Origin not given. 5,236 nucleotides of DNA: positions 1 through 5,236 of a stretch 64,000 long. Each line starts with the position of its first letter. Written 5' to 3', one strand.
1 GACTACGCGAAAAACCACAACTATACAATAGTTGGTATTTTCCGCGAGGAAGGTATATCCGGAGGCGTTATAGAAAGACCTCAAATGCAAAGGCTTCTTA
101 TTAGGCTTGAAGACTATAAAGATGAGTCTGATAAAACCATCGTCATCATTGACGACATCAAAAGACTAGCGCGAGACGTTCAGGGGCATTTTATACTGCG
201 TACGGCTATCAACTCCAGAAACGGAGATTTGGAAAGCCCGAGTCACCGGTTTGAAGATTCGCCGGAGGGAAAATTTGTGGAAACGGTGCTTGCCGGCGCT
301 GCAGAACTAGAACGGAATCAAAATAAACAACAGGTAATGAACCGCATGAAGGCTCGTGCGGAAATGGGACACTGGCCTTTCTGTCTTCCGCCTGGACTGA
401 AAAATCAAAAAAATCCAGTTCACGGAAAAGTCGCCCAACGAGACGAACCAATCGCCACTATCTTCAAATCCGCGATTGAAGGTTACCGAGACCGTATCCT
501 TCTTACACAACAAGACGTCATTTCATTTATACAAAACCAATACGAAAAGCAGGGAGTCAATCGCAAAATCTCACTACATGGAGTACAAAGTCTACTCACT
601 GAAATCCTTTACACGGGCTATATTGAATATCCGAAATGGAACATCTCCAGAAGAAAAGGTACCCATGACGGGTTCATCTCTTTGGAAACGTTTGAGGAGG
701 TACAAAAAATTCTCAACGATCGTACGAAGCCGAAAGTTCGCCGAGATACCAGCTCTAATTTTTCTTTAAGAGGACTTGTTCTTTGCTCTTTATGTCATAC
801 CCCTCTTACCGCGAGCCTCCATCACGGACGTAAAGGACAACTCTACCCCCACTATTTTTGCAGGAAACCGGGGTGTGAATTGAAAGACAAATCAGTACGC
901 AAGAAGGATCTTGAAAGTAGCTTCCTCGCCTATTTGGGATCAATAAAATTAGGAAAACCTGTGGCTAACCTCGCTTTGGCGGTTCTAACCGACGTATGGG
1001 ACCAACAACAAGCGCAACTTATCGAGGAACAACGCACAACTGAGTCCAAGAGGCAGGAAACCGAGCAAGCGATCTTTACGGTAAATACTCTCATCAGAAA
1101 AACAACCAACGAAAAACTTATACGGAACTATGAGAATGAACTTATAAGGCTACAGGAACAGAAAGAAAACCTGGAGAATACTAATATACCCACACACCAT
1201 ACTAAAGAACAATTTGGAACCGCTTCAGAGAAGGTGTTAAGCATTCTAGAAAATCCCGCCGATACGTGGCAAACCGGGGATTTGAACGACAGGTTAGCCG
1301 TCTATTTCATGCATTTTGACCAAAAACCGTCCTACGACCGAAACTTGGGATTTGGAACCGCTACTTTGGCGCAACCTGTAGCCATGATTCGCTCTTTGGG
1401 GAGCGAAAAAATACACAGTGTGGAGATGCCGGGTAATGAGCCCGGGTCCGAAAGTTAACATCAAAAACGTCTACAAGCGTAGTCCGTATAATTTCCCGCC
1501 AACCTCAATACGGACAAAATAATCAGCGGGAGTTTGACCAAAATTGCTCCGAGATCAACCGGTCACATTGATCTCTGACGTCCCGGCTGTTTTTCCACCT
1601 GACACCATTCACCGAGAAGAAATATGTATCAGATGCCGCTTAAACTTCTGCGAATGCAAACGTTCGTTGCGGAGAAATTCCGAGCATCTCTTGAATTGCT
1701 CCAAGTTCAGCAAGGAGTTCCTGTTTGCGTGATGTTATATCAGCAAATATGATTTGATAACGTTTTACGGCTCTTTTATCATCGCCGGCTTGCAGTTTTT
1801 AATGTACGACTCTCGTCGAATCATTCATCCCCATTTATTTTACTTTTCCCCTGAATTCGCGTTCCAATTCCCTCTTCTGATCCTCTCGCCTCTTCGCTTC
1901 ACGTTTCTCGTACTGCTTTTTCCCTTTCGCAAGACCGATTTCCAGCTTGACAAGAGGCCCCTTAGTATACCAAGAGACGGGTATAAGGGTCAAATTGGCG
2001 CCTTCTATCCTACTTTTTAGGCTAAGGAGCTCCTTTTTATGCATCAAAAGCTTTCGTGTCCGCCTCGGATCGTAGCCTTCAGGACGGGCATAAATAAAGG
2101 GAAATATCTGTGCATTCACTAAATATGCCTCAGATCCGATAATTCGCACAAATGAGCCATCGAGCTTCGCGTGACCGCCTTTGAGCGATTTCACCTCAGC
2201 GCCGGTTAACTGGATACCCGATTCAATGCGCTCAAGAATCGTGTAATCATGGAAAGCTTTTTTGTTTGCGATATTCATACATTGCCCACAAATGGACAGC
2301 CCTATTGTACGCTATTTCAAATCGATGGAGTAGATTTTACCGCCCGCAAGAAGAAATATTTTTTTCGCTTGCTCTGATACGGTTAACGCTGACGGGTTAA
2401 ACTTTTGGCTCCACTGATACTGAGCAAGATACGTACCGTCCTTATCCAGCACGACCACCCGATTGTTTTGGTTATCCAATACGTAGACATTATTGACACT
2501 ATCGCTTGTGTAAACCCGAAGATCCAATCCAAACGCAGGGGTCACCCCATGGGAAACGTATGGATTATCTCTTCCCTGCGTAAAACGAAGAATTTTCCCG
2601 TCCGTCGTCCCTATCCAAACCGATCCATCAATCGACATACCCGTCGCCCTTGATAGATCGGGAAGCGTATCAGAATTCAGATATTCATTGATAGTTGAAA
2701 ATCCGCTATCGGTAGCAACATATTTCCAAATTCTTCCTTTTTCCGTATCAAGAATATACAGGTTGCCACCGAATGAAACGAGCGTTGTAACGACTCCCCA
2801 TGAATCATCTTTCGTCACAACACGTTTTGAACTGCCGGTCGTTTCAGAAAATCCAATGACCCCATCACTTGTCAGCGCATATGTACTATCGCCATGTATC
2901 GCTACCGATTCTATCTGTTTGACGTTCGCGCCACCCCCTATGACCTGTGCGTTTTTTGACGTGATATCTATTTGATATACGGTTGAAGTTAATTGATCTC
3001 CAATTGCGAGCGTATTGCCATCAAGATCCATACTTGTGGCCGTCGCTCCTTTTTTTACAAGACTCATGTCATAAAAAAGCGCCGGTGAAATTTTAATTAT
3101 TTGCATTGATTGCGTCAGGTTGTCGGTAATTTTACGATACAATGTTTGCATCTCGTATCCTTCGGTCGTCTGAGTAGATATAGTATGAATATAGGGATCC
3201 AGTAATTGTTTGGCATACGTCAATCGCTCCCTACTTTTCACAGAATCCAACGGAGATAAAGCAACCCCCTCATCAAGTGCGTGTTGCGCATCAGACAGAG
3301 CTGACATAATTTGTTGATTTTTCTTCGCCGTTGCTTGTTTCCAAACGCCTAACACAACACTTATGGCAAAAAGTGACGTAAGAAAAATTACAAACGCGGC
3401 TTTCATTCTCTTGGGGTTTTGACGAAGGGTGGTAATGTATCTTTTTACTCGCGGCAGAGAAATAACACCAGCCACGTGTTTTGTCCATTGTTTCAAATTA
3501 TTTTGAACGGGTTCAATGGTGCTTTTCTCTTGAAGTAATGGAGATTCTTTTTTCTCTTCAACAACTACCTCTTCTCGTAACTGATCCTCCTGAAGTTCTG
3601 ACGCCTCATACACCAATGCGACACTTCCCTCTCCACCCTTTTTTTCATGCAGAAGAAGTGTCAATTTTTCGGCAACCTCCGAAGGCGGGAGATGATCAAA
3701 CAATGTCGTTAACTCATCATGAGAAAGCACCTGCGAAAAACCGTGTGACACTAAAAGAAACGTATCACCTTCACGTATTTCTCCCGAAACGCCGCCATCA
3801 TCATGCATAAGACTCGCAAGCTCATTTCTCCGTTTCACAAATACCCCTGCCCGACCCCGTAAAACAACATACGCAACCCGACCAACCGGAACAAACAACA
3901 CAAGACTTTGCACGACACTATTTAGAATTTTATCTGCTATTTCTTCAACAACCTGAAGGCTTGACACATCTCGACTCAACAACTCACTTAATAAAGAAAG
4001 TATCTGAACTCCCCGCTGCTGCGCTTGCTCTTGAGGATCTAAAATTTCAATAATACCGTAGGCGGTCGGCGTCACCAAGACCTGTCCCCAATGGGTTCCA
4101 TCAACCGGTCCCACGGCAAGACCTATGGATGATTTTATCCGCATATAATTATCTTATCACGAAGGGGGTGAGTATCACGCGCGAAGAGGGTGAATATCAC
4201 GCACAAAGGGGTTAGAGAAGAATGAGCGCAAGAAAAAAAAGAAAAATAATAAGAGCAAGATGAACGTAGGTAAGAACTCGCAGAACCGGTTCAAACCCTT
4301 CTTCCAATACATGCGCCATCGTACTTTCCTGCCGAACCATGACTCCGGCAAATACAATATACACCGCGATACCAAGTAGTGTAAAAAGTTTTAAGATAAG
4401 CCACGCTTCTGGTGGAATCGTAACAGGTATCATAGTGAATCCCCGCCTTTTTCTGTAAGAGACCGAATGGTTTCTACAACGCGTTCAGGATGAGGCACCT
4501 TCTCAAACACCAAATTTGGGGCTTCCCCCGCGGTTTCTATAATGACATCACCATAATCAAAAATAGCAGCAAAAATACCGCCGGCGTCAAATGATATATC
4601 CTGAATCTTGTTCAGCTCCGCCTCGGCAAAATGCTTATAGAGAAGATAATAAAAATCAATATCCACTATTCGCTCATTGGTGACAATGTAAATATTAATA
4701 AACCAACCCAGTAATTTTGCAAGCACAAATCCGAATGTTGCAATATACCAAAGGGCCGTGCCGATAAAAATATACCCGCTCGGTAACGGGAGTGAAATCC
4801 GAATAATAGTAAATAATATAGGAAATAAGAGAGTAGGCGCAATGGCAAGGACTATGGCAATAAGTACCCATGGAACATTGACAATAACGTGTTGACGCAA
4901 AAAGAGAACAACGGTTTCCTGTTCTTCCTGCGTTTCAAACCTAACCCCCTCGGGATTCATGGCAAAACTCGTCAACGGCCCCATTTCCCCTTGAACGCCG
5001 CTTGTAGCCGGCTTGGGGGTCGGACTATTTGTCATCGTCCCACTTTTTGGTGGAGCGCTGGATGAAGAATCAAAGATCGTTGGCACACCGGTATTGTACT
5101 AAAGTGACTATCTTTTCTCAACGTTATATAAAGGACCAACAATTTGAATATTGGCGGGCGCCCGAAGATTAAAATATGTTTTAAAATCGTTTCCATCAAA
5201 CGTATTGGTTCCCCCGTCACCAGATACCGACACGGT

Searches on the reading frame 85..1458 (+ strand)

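Call 16: search_protein_families(library=pfam, proteins=[window:85-1458:+], max_evalue=0.001)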
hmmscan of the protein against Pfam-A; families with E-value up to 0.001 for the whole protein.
window:85-1458:+ (457 aa): 3 families
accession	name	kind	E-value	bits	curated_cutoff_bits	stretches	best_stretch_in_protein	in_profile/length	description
PF00239.26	Resolvase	-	4.2e-09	37.1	23.3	1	16-97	63-145/145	Resolvase, N terminal domain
PF13408.12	Zn_ribbon_recom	-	3.1e-05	24.7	25.3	1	228-284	2-57/58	Recombinase zinc beta ribbon domain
PF07508.19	Recombinase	-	0.00053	20.6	21.1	0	155-213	33-102/102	Recombinase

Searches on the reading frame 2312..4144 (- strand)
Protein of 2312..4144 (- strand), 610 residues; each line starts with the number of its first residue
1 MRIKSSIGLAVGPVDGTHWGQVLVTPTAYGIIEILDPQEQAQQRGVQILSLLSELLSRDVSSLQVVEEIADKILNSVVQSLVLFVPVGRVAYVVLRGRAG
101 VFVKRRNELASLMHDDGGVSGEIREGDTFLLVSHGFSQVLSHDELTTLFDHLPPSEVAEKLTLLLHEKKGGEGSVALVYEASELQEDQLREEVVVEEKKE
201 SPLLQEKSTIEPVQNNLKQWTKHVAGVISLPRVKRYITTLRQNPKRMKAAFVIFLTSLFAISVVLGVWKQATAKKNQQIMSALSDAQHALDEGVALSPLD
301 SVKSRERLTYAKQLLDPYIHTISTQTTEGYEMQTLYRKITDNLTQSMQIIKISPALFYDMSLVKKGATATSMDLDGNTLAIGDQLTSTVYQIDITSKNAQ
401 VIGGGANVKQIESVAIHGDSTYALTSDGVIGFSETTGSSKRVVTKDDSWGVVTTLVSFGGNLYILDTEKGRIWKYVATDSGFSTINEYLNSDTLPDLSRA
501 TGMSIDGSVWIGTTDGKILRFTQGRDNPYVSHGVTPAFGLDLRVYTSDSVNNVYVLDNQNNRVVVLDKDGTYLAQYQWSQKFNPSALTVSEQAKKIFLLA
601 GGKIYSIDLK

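Call 16: search_protein_families(library=pfam, proteins=[window:2312-4144:-], max_evalue=0.001)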
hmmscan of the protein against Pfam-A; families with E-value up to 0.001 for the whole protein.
window:2312-4144:- (610 aa): 1 family
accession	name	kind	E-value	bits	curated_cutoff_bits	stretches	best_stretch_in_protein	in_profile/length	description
PF01436.27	NHL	-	0.00023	21.5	20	0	459-475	12-28/28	NHL repeat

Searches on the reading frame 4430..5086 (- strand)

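Call 16: search_protein_families(library=pfam, proteins=[window:4430-5086:-], max_evalue=0.001)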
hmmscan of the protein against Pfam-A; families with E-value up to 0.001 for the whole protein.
window:4430-5086:- (218 aa): 1 family
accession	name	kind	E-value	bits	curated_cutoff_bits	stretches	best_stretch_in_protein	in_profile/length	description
PF03703.20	bPH_2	-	3.9e-05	24.2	22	1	155-207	26-78/78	Bacterial PH domain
